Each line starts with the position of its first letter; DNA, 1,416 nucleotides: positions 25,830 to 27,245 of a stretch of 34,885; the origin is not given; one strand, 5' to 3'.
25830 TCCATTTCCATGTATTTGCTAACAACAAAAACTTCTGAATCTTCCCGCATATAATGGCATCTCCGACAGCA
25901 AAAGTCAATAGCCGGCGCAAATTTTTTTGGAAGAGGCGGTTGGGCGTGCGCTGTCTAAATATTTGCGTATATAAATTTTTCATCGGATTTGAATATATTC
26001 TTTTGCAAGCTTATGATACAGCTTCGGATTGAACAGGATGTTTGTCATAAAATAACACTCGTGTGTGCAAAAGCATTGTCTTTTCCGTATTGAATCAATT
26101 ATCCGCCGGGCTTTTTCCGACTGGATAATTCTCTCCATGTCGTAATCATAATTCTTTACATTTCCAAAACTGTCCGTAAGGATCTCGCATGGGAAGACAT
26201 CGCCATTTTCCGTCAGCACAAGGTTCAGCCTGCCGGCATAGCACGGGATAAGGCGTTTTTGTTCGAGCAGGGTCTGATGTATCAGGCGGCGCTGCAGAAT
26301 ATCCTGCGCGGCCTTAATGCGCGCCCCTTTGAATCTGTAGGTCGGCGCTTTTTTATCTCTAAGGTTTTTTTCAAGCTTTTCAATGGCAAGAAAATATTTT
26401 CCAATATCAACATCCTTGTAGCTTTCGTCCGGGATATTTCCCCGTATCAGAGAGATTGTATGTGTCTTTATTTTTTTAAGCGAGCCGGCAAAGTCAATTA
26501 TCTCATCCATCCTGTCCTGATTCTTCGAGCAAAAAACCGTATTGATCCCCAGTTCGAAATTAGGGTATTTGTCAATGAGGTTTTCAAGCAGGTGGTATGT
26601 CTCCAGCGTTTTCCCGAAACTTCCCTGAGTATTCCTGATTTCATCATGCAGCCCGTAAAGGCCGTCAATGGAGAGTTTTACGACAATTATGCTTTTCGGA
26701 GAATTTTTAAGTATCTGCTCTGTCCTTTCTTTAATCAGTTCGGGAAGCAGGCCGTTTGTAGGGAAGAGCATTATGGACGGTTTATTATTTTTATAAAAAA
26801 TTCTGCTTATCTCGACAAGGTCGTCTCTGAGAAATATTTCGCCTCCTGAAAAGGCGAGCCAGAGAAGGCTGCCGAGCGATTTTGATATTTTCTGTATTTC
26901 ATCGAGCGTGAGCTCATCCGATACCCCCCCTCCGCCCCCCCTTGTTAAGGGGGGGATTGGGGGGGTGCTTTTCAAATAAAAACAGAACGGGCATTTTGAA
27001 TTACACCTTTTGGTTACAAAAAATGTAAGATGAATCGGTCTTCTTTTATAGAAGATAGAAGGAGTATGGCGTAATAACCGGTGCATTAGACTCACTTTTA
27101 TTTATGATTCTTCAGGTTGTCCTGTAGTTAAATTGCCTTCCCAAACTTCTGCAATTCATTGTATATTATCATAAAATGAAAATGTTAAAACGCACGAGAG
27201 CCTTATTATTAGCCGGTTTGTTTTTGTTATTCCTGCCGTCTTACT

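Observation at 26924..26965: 42-nt C7/G7 nested palindrome in frame just after the CX3CX2C motif of the SPASM radical SAM enzyme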

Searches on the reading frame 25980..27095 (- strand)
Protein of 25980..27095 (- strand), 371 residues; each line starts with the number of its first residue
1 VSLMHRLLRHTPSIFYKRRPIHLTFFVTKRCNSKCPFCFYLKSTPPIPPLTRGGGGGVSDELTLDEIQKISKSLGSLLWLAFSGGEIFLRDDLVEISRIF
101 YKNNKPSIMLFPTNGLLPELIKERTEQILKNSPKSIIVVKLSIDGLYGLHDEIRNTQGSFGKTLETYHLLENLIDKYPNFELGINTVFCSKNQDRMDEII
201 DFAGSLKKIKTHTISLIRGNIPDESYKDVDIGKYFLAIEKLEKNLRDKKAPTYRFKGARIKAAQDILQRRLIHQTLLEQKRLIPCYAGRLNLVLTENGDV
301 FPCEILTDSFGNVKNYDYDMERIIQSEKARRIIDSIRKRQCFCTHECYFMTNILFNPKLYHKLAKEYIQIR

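Call 8: search_protein_families(library=pfam, proteins=[window:25980-27095:-])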
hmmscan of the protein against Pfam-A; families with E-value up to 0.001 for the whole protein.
window:25980-27095:- (371 aa): 2 families
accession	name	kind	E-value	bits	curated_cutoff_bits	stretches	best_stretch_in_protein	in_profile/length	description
PF04055.27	Radical_SAM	-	4.9e-10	40.3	29.5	1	27-202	3-165/166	Radical SAM superfamily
PF13186.11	SPASM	-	1.8e-05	25.4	21.5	1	285-347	1-66/67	Iron-sulfur cluster-binding domain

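Call 9: search_protein_families(library=ncbifam, proteins=[window:25980-27095:-])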
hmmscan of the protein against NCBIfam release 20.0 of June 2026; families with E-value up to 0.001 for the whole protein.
window:25980-27095:- (371 aa): 43 families (the best 25 are shown)
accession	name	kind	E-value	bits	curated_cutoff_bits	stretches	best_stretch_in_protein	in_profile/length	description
TIGR04545.1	rSAM_ahbD_hemeb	equivalog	6.8e-15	55.3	500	1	27-320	6-284/339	heme b synthase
NF012164.0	AlbA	equivalog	1.1e-14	53.7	850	1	19-335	111-388/442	subtilosin maturase AlbA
TIGR04053.2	TIGR04053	equivalog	1.6e-14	54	395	1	17-317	4-308/366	TIGR04053 family radical SAM/SPASM domain-containing protein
TIGR04055.1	rSAM_NirJ2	equivalog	4e-14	52.9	500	1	27-319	6-270/326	putative heme d1 biosynthesis radical SAM protein NirJ2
NF050035.1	rSAM_WgK_link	exception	7.2e-13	48.3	650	1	16-200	4-165/367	radical SAM/SPASM peptide maturase WgkB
NF041298.1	rSAM_mat_DynA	equivalog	1.1e-10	41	450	1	112-342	91-309/356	dynobactin maturation radical SAM/SPASM protein DynA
TIGR04054.1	rSAM_NirJ1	equivalog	1.4e-10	40.4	650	1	24-202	39-196/387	putative heme d1 biosynthesis radical SAM protein NirJ1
TIGR03977.1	rSAM_pair_HxsC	equivalog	1.6e-10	40.4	267.9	1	13-204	17-191/292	His-Xaa-Ser system radical SAM maturase HxsC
NF045574.1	sacti_mat_StsB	exception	4.2e-10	39.1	625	1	11-218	85-268/466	StsB family radical SAM/SPASM domain sactipeptide maturase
TIGR04068.1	rSAM_ocin_clost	equivalog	4.6e-10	39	500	1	22-341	85-408/462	Cys-rich peptide radical SAM maturase CcpM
TIGR04303.1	GeoRSP_rSAM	equivalog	5e-10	39.4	400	1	21-325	5-276/325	GeoRSP system radical SAM/SPASM protein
TIGR04546.1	rSAM_ahbC_deAc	equivalog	5e-10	38.7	650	1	17-168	36-170/390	12,18-didecarboxysiroheme deacetylase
TIGR04347.1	pseudo_SAM_Halo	equivalog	8.6e-10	38.4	525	1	17-202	35-198/390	TIGR04347 family pseudo-SAM/SPASM protein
NF001199.0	PRK00164.2-1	equivalog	1.1e-09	37.9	231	1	16-344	7-306/308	GTP 3',8-cyclase MoaA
TIGR04051.1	rSAM_NirJ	equivalog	1.7e-09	37.1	515.45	1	27-203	8-163/354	heme d1 biosynthesis radical SAM protein NirJ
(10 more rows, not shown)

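Call 10: find_homologous_proteins(query=window:25980-27095:-, max_evalue=1e-10)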
Query window:25980-27095:- (371 aa): 2246 proteins with E <= 1e-10 among 5940 candidates; the best 120 are listed.
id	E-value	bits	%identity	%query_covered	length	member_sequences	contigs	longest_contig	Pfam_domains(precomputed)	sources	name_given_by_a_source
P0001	1.4e-248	842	100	99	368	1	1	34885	PF13186.12,PF04055.28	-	-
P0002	3.5e-204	696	80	99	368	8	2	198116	PF13186.12,PF04055.28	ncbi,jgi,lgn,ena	ncbi:MAG: radical SAM protein [Thermodesulfovibrionales bacterium]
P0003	3.0e-191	653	76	99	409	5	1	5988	PF04055.28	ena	-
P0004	3.4e-189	646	76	99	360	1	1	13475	PF04055.28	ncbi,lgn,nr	ncbi:MAG: radical SAM/SPASM domain-containing protein [Thermodesulfovibrionales bacterium]|nr:radica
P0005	8.2e-189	645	76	99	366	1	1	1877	PF13186.12,PF04055.28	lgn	-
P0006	2.7e-188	644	76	99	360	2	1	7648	PF04055.28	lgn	-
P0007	2.9e-187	640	76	99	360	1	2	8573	PF04055.28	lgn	-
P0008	6.2e-186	636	74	99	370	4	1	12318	PF04055.28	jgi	-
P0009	3.1e-185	633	72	99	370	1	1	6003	PF13186.12,PF04055.28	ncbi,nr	ncbi:MAG: radical SAM protein [Nitrospirae bacterium]|nr:radical SAM protein [Nitrospirota bacterium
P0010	5.2e-180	616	71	99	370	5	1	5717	PF04055.28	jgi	-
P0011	6.9e-180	616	73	99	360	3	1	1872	PF04055.28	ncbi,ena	-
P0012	2.1e-179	614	71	99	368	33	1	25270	PF04055.28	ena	-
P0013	3.2e-179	614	72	99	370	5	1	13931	PF04055.28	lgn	-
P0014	2.2e-178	611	74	99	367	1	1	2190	PF13186.12,PF04055.28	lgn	-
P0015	1.0e-176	605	70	99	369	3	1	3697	PF04055.28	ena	-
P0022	4.6e-171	587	67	99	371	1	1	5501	PF04055.28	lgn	-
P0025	4.8e-170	583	67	99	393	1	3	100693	PF04055.28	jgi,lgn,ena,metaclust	metaclust:\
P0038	7.6e-168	576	69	99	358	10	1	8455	PF04055.28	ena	-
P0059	1.9e-165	568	68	99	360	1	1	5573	PF04055.28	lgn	-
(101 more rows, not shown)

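Call 13: find_related_loci(query=window:25980-27095:-, collection=genome_contigs, flank=10000)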
Query window:25980-27095:- (371 aa) in genome_contigs; peptide patterns used: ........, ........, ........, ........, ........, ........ (x = any residue, [..] = any of these).
138 stretches matched a pattern; 42 encode a relative of the query (tblastn E <= 1e-3); 42 distinct loci.
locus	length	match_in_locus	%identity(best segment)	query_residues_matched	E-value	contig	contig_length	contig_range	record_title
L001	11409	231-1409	73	4-371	0e+0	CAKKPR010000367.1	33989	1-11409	Thermodesulfovibrionales bacterium isolate Hainich-H41-bin280-1 genome assembly, contig: H41-bin280_1_Hain_H41_02um_R3_7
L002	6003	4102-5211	72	3-370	0e+0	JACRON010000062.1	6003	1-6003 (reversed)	MAG: Nitrospirae bacterium isolate NC_groundwater_1962_Pr3_S-0.2um_41_9 scaffold_159156, whole genome shotgun sequence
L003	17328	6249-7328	73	4-371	0e+0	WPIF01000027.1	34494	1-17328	MAG: Nitrospirae bacterium isolate X2_MetaBAT.7 scaffold_335, whole genome shotgun sequence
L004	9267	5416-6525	69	3-370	7e-176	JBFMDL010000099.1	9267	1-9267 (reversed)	MAG: Nitrospirota bacterium isolate MAG218 MAG218_99, whole genome shotgun sequence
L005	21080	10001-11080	70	3-370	4e-175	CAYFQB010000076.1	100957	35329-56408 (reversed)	MAG TPA_asm: uncultured Nitrospiraceae bacterium isolate ERP108616_co1_118 genome assembly, contig: k119_1241735, whole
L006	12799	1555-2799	65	3-371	1e-173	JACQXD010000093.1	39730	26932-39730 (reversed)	MAG: Nitrospirae bacterium isolate NC_groundwater_1506_Pr4_B-0.1um_42_4 SR1-18-B1_scaffold_230, whole genome shotgun seq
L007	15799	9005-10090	70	1-370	1e-172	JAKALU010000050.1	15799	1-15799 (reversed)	MAG: Nitrospirae bacterium isolate WY5.bin134 NODE_6098_length_15799_cov_1.449336, whole genome shotgun sequence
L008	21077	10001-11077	67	4-370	7e-172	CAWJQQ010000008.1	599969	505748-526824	MAG: Nitrospirota bacterium isolate MFD03044.bin.1.139 genome assembly, contig: contig_42059, whole genome shotgun seque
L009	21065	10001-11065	68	8-370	7e-170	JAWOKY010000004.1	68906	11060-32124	MAG: Thermodesulfovibrionales bacterium isolate bin_2_1 c_000018526085, whole genome shotgun sequence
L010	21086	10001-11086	65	1-370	2e-166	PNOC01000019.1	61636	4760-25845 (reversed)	MAG: Thermodesulfovibrio sp. isolate SW.3.86 SW_1000227_61636, whole genome shotgun sequence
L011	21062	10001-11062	68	8-370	2e-166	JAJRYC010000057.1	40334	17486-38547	MAG: Nitrospirae bacterium isolate Dive96_bin3.242 k141_1731963, whole genome shotgun sequence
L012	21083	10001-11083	65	2-370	8e-165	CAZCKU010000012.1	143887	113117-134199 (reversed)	MAG TPA_asm: uncultured Thermodesulfovibrio sp. isolate binchicken_co269_38 genome assembly, contig: NODE_116_length_143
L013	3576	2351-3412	67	8-370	5e-172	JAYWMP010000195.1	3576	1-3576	MAG: Nitrospirota bacterium isolate DY22_TVG17_BIN105 k141_466976, whole genome shotgun sequence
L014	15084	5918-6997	65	4-371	1e-164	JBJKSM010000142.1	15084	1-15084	MAG: Thermodesulfovibrionales bacterium isolate Bin_82 S1Ck127_2742550_flag_0_multi_6.9960_len_15084, whole genome shotg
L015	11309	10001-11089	64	2-371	6e-162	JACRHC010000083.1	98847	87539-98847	MAG: Nitrospirae bacterium isolate NC_groundwater_1767_Pr3_B-0.1um_50_141 SR-2_scaffold_141_2089911, whole genome shotgu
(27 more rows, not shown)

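Call 19: find_encoding_contigs(protein=P0002, flank=10000, max_places=2)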
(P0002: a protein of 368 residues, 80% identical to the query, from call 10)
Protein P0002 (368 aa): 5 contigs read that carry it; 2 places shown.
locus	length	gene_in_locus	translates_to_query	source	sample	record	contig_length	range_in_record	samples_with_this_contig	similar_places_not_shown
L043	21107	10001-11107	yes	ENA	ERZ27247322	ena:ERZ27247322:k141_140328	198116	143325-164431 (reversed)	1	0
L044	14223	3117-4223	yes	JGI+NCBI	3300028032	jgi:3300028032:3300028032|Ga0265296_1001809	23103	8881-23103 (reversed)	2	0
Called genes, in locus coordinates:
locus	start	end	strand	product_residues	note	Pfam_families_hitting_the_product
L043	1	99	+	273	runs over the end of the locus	PF00528:BPD_transp_1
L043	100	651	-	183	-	PF21157:DksA_N, PF01258:zf-dskA_traR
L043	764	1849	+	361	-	PF16697:Yop-YscD_cpl, PF00498:FHA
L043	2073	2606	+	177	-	PF00156:Pribosyltran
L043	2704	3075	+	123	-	PF01242:PTPS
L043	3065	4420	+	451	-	PF01523:PmbA_TldD_1st, PF19290:PmbA_TldD_2nd, PF19289:PmbA_TldD_3rd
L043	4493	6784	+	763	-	PF01590:GAF, PF05157:MshEN (weak), PF00437:T2SSE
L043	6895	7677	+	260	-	PF01012:ETF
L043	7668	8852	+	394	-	PF00037:Fer4 (weak), PF12837:Fer4_6 (faint), PF12838:Fer4_7 (faint), PF13187:Fer4_9 (weak), PF13237:Fer4_10 (weak), PF13484:Fer4_16 (faint), PF01012:ETF, PF00766:ETF_alpha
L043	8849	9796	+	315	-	PF00698:Acyl_transf_1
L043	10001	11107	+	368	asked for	PF04055:Radical_SAM, PF13186:SPASM (faint)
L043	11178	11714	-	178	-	PF02482:Ribosomal_S30AE, PF00313:CSD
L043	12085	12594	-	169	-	-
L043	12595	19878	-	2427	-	PF25174:Beta-prop_THOC3, PF01833:TIG, PF13620:CarboxypepD_reg, PF25020:TTR_TEN1-4, PF25021:TEN_NHL, PF01436:NHL, PF25021:TEN_NHL, PF25021:TEN_NHL, +13 more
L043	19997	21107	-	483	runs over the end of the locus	PF02310:B12-binding, PF04055:Radical_SAM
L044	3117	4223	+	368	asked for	PF04055:Radical_SAM, PF13186:SPASM (faint)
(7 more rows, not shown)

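Call 20: find_encoding_contigs(protein=P0012, flank=10000, max_places=2)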
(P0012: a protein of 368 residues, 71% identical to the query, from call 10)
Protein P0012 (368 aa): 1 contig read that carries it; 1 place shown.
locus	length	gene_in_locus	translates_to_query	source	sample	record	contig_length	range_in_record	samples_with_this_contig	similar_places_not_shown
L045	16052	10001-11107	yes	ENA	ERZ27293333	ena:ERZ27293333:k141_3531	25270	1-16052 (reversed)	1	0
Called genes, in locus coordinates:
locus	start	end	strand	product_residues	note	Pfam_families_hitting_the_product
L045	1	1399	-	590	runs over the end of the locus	PF13231:PMT_2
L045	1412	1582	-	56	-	-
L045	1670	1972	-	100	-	PF02635:DsrE (faint)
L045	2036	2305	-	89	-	-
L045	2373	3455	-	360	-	PF01075:Glyco_transf_9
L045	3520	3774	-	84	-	-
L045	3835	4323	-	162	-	PF02915:Rubrerythrin, PF09537:DUF2383 (faint), PF13668:Ferritin_2 (weak)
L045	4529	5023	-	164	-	PF02915:Rubrerythrin (faint)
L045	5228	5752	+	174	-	PF00293:NUDIX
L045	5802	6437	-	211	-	PF13353:Fer4_12 (weak), PF04055:Radical_SAM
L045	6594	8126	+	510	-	PF01075:Glyco_transf_9, PF00702:Hydrolase (faint), PF13242:Hydrolase_like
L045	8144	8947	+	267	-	PF01113:DapB_N, PF05173:DapB_C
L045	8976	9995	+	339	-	PF00535:Glycos_transf_2, PF10111:Glyco_tranf_2_2, PF13506:Glyco_transf_21 (faint), PF13641:Glyco_tranf_2_3, PF13632:Glyco_trans_2_3 (weak)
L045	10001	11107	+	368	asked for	PF04055:Radical_SAM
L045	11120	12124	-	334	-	PF01018:GTP1_OBG, PF01926:MMR_HSR1, PF02421:FeoB_N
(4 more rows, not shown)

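Call 21: find_encoding_contigs(protein=P0003, flank=10000, max_places=1)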
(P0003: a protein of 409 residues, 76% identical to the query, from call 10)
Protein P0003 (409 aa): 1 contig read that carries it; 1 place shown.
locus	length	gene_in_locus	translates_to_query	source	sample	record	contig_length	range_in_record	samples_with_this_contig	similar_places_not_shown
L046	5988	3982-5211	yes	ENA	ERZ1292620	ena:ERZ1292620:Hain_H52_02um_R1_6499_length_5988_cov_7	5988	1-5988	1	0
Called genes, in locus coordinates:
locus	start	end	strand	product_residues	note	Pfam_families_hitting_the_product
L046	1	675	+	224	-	?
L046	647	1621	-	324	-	PF03783:CsgG, PF13036:LpoB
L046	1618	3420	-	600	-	-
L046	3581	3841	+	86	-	PF18882:DUF5647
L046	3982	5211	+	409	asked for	PF04055:Radical_SAM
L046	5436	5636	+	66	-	PF00313:CSD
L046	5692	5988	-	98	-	?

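Call 22: find_encoding_contigs(protein=P0008, flank=10000, max_places=1)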
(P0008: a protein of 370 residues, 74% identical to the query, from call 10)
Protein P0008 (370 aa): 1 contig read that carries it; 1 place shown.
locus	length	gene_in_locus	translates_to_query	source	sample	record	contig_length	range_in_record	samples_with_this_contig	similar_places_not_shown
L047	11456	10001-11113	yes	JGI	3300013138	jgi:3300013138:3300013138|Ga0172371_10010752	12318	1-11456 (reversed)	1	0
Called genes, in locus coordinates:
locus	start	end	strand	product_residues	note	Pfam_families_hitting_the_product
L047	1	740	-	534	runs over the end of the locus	?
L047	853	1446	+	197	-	PF12654:DUF3786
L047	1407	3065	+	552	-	PF19864:Radical_SAM_N2, PF04055:Radical_SAM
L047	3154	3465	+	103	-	-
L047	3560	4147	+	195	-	PF09335:VTT_dom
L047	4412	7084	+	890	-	PF01326:PPDK_N, PF00391:PEP-utilizers, PF02896:PEP-utilizers_C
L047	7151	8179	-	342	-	PF02445:NadA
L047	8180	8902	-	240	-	PF13511:DUF4124, PF01464:SLT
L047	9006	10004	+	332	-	PF00535:Glycos_transf_2, PF10111:Glyco_tranf_2_2, PF13506:Glyco_transf_21, PF13641:Glyco_tranf_2_3, PF13632:Glyco_trans_2_3 (weak)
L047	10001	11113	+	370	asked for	PF04055:Radical_SAM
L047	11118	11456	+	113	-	?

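Call 23: find_encoding_contigs(protein=P0010, flank=10000, max_places=1)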
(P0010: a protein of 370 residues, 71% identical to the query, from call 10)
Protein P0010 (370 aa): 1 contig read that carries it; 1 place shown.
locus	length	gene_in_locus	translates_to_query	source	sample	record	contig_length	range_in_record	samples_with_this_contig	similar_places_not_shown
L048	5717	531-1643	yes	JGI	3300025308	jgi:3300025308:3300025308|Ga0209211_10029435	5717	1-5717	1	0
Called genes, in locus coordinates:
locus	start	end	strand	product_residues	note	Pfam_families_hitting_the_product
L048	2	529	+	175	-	?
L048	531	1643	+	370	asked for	PF04055:Radical_SAM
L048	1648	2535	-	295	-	PF00037:Fer4 (weak), PF12837:Fer4_6 (faint), PF14697:Fer4_21, PF12838:Fer4_7, PF13187:Fer4_9 (weak)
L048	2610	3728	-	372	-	PF04389:Peptidase_M28, PF05343:Peptidase_M42 (faint), PF01546:Peptidase_M20, PF07687:M20_dimer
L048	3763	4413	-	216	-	PF08843:AbiEii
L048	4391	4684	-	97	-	-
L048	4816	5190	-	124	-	PF01850:PIN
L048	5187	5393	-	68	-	PF04014:MazE_antitoxin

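Call 24: find_encoding_contigs(protein=P0013, flank=10000, max_places=1)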
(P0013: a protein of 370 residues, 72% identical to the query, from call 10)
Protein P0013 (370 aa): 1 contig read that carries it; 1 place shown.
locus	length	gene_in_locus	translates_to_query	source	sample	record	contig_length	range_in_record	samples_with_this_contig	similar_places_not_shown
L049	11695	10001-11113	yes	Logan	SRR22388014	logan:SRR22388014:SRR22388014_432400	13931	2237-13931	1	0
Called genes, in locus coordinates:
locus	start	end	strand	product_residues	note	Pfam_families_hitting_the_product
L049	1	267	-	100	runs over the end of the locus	-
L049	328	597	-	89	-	-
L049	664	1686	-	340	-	PF01075:Glyco_transf_9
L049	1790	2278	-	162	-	PF02915:Rubrerythrin, PF09537:DUF2383 (faint), PF13668:Ferritin_2 (weak)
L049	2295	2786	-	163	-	PF02915:Rubrerythrin (faint)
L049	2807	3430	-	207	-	PF00881:Nitroreductase, PF14512:TM1586_NiRdase (faint)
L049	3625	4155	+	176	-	PF00293:NUDIX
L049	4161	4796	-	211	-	PF04055:Radical_SAM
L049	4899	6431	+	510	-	PF01075:Glyco_transf_9, PF13419:HAD_2 (weak), PF00702:Hydrolase (faint), PF13242:Hydrolase_like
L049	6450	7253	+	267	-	PF01113:DapB_N, PF05173:DapB_C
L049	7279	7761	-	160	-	PF13487:HD_5, PF01966:HD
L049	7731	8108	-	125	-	-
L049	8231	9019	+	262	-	PF00795:CN_hydrolase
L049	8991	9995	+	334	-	PF13506:Glyco_transf_21, PF13641:Glyco_tranf_2_3, PF00535:Glycos_transf_2, PF10111:Glyco_tranf_2_2, PF13632:Glyco_trans_2_3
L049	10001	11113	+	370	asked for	PF04055:Radical_SAM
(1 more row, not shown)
